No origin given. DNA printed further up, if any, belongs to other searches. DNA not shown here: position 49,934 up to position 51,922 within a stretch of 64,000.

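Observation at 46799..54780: Candidate tailoring/RiPP-like locus: halogenase-like flavoenzyme fused to a PqqD/RRE-like domain, with coupled helical protein, PhyH dioxygenase, Gfo/Idh/MocA oxidoreductase and an ABC exporter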

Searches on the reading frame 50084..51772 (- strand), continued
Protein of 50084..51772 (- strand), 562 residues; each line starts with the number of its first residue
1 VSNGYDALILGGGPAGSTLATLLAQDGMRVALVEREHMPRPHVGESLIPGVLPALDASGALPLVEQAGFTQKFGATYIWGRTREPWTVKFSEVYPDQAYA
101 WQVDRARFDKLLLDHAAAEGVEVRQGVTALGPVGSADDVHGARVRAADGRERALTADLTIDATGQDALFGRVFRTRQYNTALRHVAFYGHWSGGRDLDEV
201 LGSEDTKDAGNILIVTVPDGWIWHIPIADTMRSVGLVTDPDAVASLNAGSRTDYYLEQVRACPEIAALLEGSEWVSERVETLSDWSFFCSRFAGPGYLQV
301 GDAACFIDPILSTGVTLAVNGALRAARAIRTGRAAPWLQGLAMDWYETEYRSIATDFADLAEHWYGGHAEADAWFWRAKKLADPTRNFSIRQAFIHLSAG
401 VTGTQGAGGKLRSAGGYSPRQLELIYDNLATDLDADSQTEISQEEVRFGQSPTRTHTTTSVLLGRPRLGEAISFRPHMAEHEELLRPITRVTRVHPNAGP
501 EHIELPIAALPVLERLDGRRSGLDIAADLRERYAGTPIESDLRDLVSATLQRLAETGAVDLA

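Call 105: find_encoding_contigs(protein=window:50084-51772:-, flank=2000, max_places=3)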
Protein window:50084-51772:- (562 aa): 3 contigs read that carry it; 3 places shown.
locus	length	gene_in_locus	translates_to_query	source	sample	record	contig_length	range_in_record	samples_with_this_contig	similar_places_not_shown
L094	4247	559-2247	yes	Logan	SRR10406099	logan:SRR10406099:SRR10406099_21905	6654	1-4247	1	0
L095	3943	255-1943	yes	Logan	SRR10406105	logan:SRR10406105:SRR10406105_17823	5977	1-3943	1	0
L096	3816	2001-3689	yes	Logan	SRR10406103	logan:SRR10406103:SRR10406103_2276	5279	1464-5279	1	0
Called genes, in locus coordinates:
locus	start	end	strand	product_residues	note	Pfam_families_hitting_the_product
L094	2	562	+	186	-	?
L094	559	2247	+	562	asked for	PF01266:DAO (faint), PF01494:FAD_binding_3, PF04820:Trp_halogenase, PF07992:Pyr_redox_2 (faint), PF12831:FAD_oxidored (weak), PF04820:Trp_halogenase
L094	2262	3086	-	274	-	PF01061:ABC2_membrane, PF12698:ABC2_membrane_3 (weak)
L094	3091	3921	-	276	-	PF00005:ABC_tran, PF02463:SMC_N (faint), PF13304:AAA_21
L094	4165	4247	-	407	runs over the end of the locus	-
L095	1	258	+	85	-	?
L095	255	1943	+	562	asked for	PF01266:DAO (faint), PF01494:FAD_binding_3, PF04820:Trp_halogenase, PF07992:Pyr_redox_2 (faint), PF12831:FAD_oxidored (weak), PF04820:Trp_halogenase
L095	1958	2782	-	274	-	PF01061:ABC2_membrane, PF12698:ABC2_membrane_3 (weak)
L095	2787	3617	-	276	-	PF00005:ABC_tran, PF02463:SMC_N (faint), PF13304:AAA_21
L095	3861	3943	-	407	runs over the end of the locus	-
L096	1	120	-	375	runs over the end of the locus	PF01408:GFO_IDH_MocA, PF22725:GFO_IDH_MocA_C3, PF02894:GFO_IDH_MocA_C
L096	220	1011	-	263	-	PF05721:PhyH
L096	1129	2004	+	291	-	-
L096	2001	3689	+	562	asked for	PF01266:DAO (faint), PF01494:FAD_binding_3, PF04820:Trp_halogenase, PF07992:Pyr_redox_2 (faint), PF12831:FAD_oxidored (weak), PF04820:Trp_halogenase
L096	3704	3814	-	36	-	?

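Call 107: search_protein_families(library=pfam, proteins=[L044:5614-5937:+, L020:5707-5904:+, L027:5709-5903:+, P0117], max_evalue=0.01)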
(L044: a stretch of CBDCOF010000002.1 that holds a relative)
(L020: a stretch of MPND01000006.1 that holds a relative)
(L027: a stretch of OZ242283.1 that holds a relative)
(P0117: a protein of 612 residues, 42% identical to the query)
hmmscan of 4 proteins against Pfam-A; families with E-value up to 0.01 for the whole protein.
L044:5614-5937:+ (108 aa): 0 families

L020:5707-5904:+ (65 aa): 1 family
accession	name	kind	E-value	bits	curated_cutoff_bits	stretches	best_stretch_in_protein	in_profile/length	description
PF09360.15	zf-CDGSH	-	2.8e-21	76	29.5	1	12-59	1-48/48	Iron-binding zinc finger CDGSH type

L027:5709-5903:+ (64 aa): 1 family
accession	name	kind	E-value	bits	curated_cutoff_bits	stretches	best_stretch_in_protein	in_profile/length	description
PF09360.15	zf-CDGSH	-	2.4e-21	76.2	29.5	1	11-58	1-48/48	Iron-binding zinc finger CDGSH type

P0117 (612 aa): 14 families
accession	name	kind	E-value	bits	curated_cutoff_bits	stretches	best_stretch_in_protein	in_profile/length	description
PF04820.20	Trp_halogenase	-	4.7e-34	118.5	21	2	102-386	140-394/458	Tryptophan halogenase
PF01494.25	FAD_binding_3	-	1.6e-20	74.1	22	1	11-372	1-346/349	FAD binding domain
PF01266.30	DAO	-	1.5e-14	54.8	27.9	2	13-47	1-35/353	FAD dependent oxidoreductase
PF02810.21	SEC-C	-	3.1e-10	40.2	20.4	1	594-612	1-19/19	SEC-C motif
PF12831.13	FAD_oxidored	-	3.7e-09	36.8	27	1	13-179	1-146/416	FAD dependent oxidoreductase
PF00070.33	Pyr_redox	-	6.4e-06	27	22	1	14-48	2-36/82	Pyridine nucleotide-disulphide oxidoreductase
PF07992.20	Pyr_redox_2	-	6.4e-06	26.2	26.1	1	12-152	1-84/291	Pyridine nucleotide-disulphide oxidoreductase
PF13450.12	NAD_binding_8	-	1.3e-05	25.8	21.9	1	16-45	1-30/68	NAD(P)-binding Rossmann-like domain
PF03486.20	HI0933_like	-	7.8e-05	22.7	50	1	13-44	2-33/244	HI0933-like protein Rossmann domain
PF00890.30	FAD_binding_2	-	0.00019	21.2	20.4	1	13-45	1-33/414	FAD binding domain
PF05834.18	Lycopene_cycl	-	0.00022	20.8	23.4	0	13-42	1-32/380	Lycopene cyclase protein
PF05402.18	PqqD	-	0.00027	21.6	23.4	1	523-558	22-57/67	Coenzyme PQQ synthesis protein D (PqqD)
PF01946.23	Thi4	-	0.00084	19.1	26.2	1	11-43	17-50/235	Thi4 family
PF12840.13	HTH_20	-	0.0033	17.8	27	1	528-565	16-49/51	Helix-turn-helix domain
